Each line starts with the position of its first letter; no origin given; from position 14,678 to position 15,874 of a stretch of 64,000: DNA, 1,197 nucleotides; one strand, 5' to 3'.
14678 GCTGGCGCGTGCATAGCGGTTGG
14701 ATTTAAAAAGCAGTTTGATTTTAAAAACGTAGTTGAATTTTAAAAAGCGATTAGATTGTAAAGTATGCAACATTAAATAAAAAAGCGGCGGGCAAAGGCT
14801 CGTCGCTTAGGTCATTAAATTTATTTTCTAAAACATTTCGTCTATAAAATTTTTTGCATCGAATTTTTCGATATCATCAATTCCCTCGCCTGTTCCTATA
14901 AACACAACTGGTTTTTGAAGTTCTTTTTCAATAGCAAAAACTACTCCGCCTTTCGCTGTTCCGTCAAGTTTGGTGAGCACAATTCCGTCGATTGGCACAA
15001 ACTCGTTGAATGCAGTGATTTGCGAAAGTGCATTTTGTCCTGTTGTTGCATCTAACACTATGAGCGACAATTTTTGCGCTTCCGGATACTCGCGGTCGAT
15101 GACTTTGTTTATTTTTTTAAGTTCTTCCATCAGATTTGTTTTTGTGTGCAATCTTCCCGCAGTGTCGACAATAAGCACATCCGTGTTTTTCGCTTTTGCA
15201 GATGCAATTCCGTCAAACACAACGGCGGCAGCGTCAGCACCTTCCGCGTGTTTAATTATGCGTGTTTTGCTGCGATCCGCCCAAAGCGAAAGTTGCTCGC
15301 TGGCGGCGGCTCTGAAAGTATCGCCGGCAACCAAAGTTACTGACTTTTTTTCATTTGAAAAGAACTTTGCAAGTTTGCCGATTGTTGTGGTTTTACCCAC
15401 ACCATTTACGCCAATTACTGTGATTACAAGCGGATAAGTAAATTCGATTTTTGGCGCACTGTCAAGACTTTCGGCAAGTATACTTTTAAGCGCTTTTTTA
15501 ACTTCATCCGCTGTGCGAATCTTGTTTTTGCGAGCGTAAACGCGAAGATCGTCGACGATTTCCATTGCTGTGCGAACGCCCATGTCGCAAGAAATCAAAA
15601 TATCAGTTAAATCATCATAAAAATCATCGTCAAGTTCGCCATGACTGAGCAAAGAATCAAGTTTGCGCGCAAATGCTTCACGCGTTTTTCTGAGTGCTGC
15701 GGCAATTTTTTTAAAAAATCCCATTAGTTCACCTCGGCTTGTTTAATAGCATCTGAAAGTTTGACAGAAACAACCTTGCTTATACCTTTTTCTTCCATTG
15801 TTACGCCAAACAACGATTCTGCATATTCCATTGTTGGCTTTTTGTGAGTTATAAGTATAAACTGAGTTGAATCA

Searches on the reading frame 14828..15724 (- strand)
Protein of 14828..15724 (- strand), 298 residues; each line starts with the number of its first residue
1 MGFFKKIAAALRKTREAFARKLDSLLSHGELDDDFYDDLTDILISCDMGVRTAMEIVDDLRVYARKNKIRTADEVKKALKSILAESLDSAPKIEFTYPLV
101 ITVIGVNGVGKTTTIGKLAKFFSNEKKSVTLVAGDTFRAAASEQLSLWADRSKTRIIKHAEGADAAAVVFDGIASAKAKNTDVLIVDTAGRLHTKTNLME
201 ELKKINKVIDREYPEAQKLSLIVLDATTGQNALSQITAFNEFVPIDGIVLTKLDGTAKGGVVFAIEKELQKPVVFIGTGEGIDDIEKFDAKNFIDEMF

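Call 18: find_encoding_contigs(protein=window:14828-15724:-, flank=3000, max_places=10)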
Protein window:14828-15724:- (298 aa): 22 contigs read that carry it; 10 places shown.
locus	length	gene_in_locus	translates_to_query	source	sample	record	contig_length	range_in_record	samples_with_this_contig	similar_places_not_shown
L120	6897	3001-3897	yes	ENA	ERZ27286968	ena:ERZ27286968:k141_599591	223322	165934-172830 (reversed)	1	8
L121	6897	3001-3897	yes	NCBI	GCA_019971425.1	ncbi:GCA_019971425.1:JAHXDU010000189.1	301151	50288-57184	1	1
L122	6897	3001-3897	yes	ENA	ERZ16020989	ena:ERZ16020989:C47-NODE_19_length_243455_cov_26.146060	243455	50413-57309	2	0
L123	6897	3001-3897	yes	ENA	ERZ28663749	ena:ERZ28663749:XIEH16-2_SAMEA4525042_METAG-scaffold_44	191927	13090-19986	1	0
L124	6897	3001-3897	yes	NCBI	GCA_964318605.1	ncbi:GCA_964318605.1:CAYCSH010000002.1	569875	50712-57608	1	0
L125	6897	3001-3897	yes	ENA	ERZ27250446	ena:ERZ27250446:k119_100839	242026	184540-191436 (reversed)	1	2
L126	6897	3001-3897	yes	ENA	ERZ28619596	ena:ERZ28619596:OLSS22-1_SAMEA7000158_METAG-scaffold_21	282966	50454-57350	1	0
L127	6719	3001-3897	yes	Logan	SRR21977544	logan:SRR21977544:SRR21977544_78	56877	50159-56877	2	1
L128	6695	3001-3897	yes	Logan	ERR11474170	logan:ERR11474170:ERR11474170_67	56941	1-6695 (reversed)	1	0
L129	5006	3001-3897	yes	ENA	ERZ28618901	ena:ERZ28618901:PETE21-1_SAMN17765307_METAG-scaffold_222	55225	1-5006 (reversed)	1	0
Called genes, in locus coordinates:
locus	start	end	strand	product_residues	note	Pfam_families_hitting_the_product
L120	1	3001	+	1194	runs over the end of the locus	PF02463:SMC_N, PF13304:AAA_21 (weak), PF13476:AAA_23, PF13555:AAA_29 (faint), PF06470:SMC_hinge, PF02463:SMC_N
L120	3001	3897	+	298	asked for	PF02881:SRP54_N, PF00448:SRP54, PF13401:AAA_22 (weak), PF13604:AAA_30 (weak), PF13207:AAA_17 (faint)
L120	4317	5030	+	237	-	PF04542:Sigma70_r2, PF04545:Sigma70_r4, PF01381:HTH_3 (weak)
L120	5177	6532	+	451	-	-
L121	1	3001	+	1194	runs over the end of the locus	PF02463:SMC_N, PF13175:AAA_15 (weak), PF13304:AAA_21 (weak), PF13476:AAA_23, PF13555:AAA_29 (faint), PF06470:SMC_hinge, PF02463:SMC_N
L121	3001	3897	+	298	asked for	PF02881:SRP54_N, PF00448:SRP54, PF13401:AAA_22 (weak), PF13604:AAA_30 (weak), PF13207:AAA_17 (faint)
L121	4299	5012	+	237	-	PF04542:Sigma70_r2, PF04545:Sigma70_r4, PF01381:HTH_3 (weak)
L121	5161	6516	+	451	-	-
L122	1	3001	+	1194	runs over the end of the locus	PF02463:SMC_N, PF13175:AAA_15 (weak), PF13304:AAA_21 (weak), PF13476:AAA_23, PF13555:AAA_29 (faint), PF06470:SMC_hinge, PF02463:SMC_N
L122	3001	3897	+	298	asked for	PF02881:SRP54_N, PF00448:SRP54, PF13401:AAA_22 (weak), PF13604:AAA_30 (weak), PF13207:AAA_17 (faint)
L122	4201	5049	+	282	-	PF04542:Sigma70_r2, PF04545:Sigma70_r4, PF01381:HTH_3 (weak)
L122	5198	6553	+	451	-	-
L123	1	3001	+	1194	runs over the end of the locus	PF02463:SMC_N, PF13175:AAA_15 (weak), PF13304:AAA_21 (weak), PF13476:AAA_23, PF13555:AAA_29 (faint), PF06470:SMC_hinge, PF02463:SMC_N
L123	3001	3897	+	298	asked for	PF02881:SRP54_N, PF00448:SRP54, PF13401:AAA_22 (weak), PF13604:AAA_30 (weak), PF13207:AAA_17 (faint)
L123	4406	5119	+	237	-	PF04542:Sigma70_r2, PF04545:Sigma70_r4, PF01381:HTH_3 (weak)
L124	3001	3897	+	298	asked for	PF02881:SRP54_N, PF00448:SRP54, PF13401:AAA_22 (weak), PF13604:AAA_30 (weak), PF13207:AAA_17 (faint)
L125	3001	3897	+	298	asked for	PF02881:SRP54_N, PF00448:SRP54, PF13401:AAA_22 (weak), PF13604:AAA_30 (weak), PF13207:AAA_17 (faint)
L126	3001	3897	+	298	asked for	PF02881:SRP54_N, PF00448:SRP54, PF13401:AAA_22 (weak), PF13604:AAA_30 (weak), PF13207:AAA_17 (faint)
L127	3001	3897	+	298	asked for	PF02881:SRP54_N, PF00448:SRP54, PF13401:AAA_22 (weak), PF13604:AAA_30 (weak), PF13207:AAA_17 (faint)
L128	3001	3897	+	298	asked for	PF02881:SRP54_N, PF00448:SRP54, PF13401:AAA_22 (weak), PF13604:AAA_30 (weak), PF13207:AAA_17 (faint)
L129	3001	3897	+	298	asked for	PF02881:SRP54_N, PF00448:SRP54, PF13401:AAA_22 (weak), PF13604:AAA_30 (weak), PF13207:AAA_17 (faint)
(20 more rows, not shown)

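Call 27: find_homologous_proteins(query=window:14828-15724:-, max_evalue=1e-40)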
Query window:14828-15724:- (298 aa): 8000 proteins with E <= 1e-40 among 8000 candidates; the best 120 are listed.
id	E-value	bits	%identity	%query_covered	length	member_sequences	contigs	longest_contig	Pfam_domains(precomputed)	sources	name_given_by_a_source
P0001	7.3e-184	628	100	100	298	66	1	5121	PF02881.25,PF13604.13,PF13207.13,PF13401.13,PF00448.29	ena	-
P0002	4.6e-180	615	97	100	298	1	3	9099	PF02881.25,PF13604.13,PF13401.13,PF00448.29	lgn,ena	-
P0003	1.7e-179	613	97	100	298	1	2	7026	PF02881.25,PF13604.13,PF13401.13,PF00448.29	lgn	-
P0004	2.3e-179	613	97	100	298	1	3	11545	PF02881.25,PF13604.13,PF13401.13,PF00448.29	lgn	-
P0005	3.9e-178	609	97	100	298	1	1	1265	PF02881.25,PF13207.13,PF13401.13,PF00448.29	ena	-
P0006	2.9e-170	583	90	100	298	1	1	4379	PF02881.25,PF01656.30,PF13604.13,PF13207.13,PF13401.13,PF00448.29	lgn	-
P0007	1.0e-169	581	90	100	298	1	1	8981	PF02881.25,PF01656.30,PF13207.13,PF13401.13,PF00448.29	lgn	-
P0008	1.4e-169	581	90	100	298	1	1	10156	PF02881.25,PF13604.13,PF13207.13,PF13401.13,PF00448.29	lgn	-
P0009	1.7e-169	580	90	100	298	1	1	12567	PF02881.25,PF01656.30,PF13604.13,PF13207.13,PF13401.13,PF00448.29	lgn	-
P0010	2.9e-169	580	89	100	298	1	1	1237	PF02881.25,PF01656.30,PF13604.13,PF13207.13,PF13401.13,PF00448.29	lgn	-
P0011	3.0e-169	580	90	100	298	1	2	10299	PF02881.25,PF01656.30,PF13604.13,PF13207.13,PF13401.13,PF00448.29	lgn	-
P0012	5.1e-169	579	89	100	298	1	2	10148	PF02881.25,PF13604.13,PF13207.13,PF13401.13,PF00448.29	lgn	-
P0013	2.7e-163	560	86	100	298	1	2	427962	PF02881.25,PF01656.30,PF13207.13,PF13401.13,PF00448.29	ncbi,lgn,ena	-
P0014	4.7e-163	559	86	100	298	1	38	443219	PF02881.25,PF01656.30,PF13604.13,PF13207.13,PF13401.13,PF00448.29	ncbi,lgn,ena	-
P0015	1.3e-162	558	86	100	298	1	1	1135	PF02881.25,PF01656.30,PF13604.13,PF13207.13,PF13401.13,PF00448.29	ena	-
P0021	2.9e-162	557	85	100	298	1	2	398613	PF02881.25,PF13604.13,PF13401.13,PF00448.29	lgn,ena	-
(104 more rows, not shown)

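Call 28: find_encoding_contigs(protein=P0009, flank=2500, max_places=3)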
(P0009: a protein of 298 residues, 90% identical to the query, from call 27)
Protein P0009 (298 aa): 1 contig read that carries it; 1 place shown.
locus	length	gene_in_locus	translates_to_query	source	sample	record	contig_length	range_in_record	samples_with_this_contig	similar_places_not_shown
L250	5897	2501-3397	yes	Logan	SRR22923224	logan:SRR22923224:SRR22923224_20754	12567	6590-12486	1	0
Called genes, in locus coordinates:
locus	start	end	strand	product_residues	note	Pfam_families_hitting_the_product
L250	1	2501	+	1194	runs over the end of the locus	PF02463:SMC_N, PF13175:AAA_15, PF13304:AAA_21 (weak), PF13476:AAA_23, PF13555:AAA_29 (faint), PF06470:SMC_hinge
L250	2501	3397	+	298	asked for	PF02881:SRP54_N, PF13401:AAA_22 (faint), PF13604:AAA_30 (weak), PF00448:SRP54, PF01656:CbiA (faint), PF13207:AAA_17 (weak)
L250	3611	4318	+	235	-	PF04542:Sigma70_r2, PF04545:Sigma70_r4, PF01381:HTH_3 (weak)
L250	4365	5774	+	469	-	-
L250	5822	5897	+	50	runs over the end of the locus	-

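Call 29: find_encoding_contigs(protein=P0014, flank=2500, max_places=6)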
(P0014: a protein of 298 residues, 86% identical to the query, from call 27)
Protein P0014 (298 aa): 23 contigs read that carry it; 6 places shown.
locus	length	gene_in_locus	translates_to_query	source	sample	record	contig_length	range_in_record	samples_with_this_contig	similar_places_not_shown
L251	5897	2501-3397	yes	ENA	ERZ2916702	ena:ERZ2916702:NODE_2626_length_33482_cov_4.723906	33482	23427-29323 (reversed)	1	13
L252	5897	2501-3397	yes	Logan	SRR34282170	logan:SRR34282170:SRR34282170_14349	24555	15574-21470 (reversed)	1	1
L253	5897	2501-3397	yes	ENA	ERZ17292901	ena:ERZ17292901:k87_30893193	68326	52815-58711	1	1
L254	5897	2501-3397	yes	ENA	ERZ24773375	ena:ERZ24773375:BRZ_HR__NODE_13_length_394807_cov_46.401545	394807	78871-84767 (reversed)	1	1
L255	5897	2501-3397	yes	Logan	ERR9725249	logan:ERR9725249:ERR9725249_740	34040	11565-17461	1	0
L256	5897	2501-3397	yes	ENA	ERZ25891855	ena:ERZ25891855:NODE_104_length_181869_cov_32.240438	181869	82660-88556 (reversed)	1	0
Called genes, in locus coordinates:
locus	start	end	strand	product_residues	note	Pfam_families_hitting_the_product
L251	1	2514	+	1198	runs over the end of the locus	PF02463:SMC_N, PF13175:AAA_15 (weak), PF13304:AAA_21 (weak), PF13476:AAA_23, PF13555:AAA_29 (faint), PF24161:CCDC39 (faint), PF06470:SMC_hinge, PF02463:SMC_N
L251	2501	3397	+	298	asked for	PF02881:SRP54_N, PF13401:AAA_22 (weak), PF13604:AAA_30 (weak), PF00448:SRP54, PF01656:CbiA (faint), PF13207:AAA_17 (weak)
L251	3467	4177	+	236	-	PF04542:Sigma70_r2, PF04545:Sigma70_r4, PF01381:HTH_3 (weak)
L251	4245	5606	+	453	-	-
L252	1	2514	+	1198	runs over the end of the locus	PF02463:SMC_N, PF13175:AAA_15 (weak), PF13304:AAA_21 (weak), PF13476:AAA_23, PF13555:AAA_29 (faint), PF24161:CCDC39 (faint), PF06470:SMC_hinge, PF02463:SMC_N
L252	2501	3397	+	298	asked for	PF02881:SRP54_N, PF13401:AAA_22 (weak), PF13604:AAA_30 (weak), PF00448:SRP54, PF01656:CbiA (faint), PF13207:AAA_17 (weak)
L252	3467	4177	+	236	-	PF04542:Sigma70_r2, PF04545:Sigma70_r4, PF01381:HTH_3 (weak)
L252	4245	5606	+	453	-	-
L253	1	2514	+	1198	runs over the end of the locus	PF02463:SMC_N, PF13175:AAA_15 (weak), PF13304:AAA_21 (weak), PF13476:AAA_23, PF13555:AAA_29 (faint), PF24161:CCDC39 (faint), PF06470:SMC_hinge, PF02463:SMC_N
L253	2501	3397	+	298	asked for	PF02881:SRP54_N, PF13401:AAA_22 (weak), PF13604:AAA_30 (weak), PF00448:SRP54, PF01656:CbiA (faint), PF13207:AAA_17 (weak)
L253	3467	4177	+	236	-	PF04542:Sigma70_r2, PF04545:Sigma70_r4, PF01381:HTH_3 (weak)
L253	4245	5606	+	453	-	-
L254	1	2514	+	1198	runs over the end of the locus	PF02463:SMC_N, PF13175:AAA_15, PF13304:AAA_21 (weak), PF13476:AAA_23, PF13555:AAA_29 (faint), PF24161:CCDC39 (faint), PF06470:SMC_hinge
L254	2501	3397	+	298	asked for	PF02881:SRP54_N, PF13401:AAA_22 (weak), PF13604:AAA_30 (weak), PF00448:SRP54, PF01656:CbiA (faint), PF13207:AAA_17 (weak)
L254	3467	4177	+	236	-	PF04542:Sigma70_r2, PF04545:Sigma70_r4, PF01381:HTH_3 (weak)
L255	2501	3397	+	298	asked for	PF02881:SRP54_N, PF13401:AAA_22 (weak), PF13604:AAA_30 (weak), PF00448:SRP54, PF01656:CbiA (faint), PF13207:AAA_17 (weak)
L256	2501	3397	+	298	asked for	PF02881:SRP54_N, PF13401:AAA_22 (weak), PF13604:AAA_30 (weak), PF00448:SRP54, PF01656:CbiA (faint), PF13207:AAA_17 (weak)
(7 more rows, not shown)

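Call 30: find_encoding_contigs(protein=P0021, flank=2500, max_places=3)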
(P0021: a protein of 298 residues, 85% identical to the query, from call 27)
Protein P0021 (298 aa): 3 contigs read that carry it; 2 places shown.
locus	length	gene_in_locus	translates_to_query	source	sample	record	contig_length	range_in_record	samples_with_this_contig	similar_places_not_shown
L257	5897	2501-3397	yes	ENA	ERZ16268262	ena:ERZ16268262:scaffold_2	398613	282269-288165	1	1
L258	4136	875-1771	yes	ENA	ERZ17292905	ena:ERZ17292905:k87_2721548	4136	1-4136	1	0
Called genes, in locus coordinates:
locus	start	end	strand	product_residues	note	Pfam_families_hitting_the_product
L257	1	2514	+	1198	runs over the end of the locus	PF02463:SMC_N, PF13175:AAA_15, PF13304:AAA_21 (weak), PF13476:AAA_23, PF13555:AAA_29 (faint), PF06470:SMC_hinge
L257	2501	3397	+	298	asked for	PF02881:SRP54_N, PF13401:AAA_22 (weak), PF13604:AAA_30 (weak), PF00448:SRP54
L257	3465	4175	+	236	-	PF04542:Sigma70_r2, PF04545:Sigma70_r4, PF01381:HTH_3 (weak)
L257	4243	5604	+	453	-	-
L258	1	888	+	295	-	?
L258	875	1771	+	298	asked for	PF02881:SRP54_N, PF13401:AAA_22 (weak), PF13604:AAA_30 (weak), PF00448:SRP54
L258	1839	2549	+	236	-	PF04542:Sigma70_r2, PF04545:Sigma70_r4, PF01381:HTH_3 (weak)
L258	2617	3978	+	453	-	-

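Call 40: find_encoding_contigs(protein=P0004, flank=2500, max_places=4)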
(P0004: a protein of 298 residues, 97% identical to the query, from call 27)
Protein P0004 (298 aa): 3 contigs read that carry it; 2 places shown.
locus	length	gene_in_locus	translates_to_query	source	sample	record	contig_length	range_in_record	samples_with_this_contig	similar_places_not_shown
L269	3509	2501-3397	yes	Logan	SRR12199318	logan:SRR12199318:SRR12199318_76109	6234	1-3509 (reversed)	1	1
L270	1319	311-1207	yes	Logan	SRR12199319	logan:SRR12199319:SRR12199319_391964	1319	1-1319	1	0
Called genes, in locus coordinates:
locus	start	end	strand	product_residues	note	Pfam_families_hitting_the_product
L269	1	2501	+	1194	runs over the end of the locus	PF02463:SMC_N, PF13175:AAA_15 (weak), PF13304:AAA_21 (weak), PF13476:AAA_23, PF13555:AAA_29 (faint), PF06470:SMC_hinge, PF02463:SMC_N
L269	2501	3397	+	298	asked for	PF02881:SRP54_N, PF13604:AAA_30 (weak), PF00448:SRP54, PF13401:AAA_22 (weak)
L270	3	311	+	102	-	?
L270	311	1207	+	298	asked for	PF02881:SRP54_N, PF13604:AAA_30 (weak), PF00448:SRP54, PF13401:AAA_22 (weak)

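Call 41: find_encoding_contigs(protein=P0002, flank=2500, max_places=4)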
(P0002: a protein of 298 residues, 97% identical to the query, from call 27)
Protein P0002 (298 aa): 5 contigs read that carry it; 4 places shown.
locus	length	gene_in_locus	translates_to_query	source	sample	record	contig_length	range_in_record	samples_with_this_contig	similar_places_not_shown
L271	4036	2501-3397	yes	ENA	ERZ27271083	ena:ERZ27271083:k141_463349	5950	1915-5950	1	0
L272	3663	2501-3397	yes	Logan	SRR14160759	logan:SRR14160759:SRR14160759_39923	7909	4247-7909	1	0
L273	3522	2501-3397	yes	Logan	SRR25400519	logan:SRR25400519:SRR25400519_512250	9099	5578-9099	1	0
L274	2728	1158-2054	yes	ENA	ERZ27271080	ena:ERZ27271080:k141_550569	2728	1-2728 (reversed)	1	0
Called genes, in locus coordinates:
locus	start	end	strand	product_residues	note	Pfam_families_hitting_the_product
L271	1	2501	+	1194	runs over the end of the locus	PF02463:SMC_N, PF13175:AAA_15 (weak), PF13304:AAA_21 (weak), PF13476:AAA_23, PF13555:AAA_29 (faint), PF06470:SMC_hinge, PF02463:SMC_N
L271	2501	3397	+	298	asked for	PF02881:SRP54_N, PF13604:AAA_30 (weak), PF00448:SRP54, PF13401:AAA_22 (weak)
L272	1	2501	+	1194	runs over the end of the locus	PF02463:SMC_N, PF13175:AAA_15 (weak), PF13304:AAA_21 (weak), PF13476:AAA_23, PF13555:AAA_29 (faint), PF06470:SMC_hinge, PF02463:SMC_N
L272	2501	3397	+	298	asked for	PF02881:SRP54_N, PF13604:AAA_30 (weak), PF00448:SRP54, PF13401:AAA_22 (weak)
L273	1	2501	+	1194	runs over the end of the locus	PF02463:SMC_N, PF13175:AAA_15 (weak), PF13304:AAA_21 (weak), PF13476:AAA_23, PF13555:AAA_29 (faint), PF06470:SMC_hinge, PF02463:SMC_N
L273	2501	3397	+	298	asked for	PF02881:SRP54_N, PF13604:AAA_30 (weak), PF00448:SRP54, PF13401:AAA_22 (weak)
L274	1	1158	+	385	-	?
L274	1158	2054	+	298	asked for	PF02881:SRP54_N, PF13604:AAA_30 (weak), PF00448:SRP54, PF13401:AAA_22 (weak)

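Call 66: list_cluster_members(proteins=[window:14828-15724:-, window:52678-53706:-])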
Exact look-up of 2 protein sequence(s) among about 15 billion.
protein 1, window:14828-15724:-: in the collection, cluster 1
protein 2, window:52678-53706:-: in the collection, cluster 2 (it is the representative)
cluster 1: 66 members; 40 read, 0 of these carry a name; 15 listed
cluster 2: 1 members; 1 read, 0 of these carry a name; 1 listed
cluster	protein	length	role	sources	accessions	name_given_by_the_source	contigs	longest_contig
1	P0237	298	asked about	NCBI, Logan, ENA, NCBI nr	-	-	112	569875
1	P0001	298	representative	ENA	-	-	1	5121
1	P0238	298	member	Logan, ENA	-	-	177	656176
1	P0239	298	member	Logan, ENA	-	-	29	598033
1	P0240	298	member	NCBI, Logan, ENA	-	-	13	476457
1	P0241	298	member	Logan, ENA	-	-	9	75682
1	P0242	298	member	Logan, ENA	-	-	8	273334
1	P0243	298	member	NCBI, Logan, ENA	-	-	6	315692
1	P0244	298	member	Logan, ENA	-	-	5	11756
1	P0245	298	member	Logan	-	-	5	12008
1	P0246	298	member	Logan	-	-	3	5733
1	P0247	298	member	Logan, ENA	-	-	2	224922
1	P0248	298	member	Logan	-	-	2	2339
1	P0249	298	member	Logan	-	-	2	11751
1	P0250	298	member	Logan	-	-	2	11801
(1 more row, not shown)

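Call 67: find_encoding_contigs(protein=P0238, flank=1500, max_places=10)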
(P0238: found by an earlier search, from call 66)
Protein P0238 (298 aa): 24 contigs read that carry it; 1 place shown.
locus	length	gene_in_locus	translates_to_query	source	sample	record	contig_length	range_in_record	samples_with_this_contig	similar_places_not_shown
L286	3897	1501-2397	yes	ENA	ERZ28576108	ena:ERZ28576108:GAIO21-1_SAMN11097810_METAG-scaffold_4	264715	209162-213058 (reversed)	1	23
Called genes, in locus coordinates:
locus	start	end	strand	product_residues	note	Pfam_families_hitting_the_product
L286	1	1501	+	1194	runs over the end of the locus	PF02463:SMC_N, PF13175:AAA_15 (weak), PF13304:AAA_21 (weak), PF13476:AAA_23, PF13555:AAA_29 (faint), PF06470:SMC_hinge, PF02463:SMC_N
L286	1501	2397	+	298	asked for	PF02881:SRP54_N, PF13401:AAA_22 (weak), PF00448:SRP54, PF13604:AAA_30 (weak), PF13207:AAA_17 (faint)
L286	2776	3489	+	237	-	PF04542:Sigma70_r2, PF04545:Sigma70_r4, PF01381:HTH_3 (weak)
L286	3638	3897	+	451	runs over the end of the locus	-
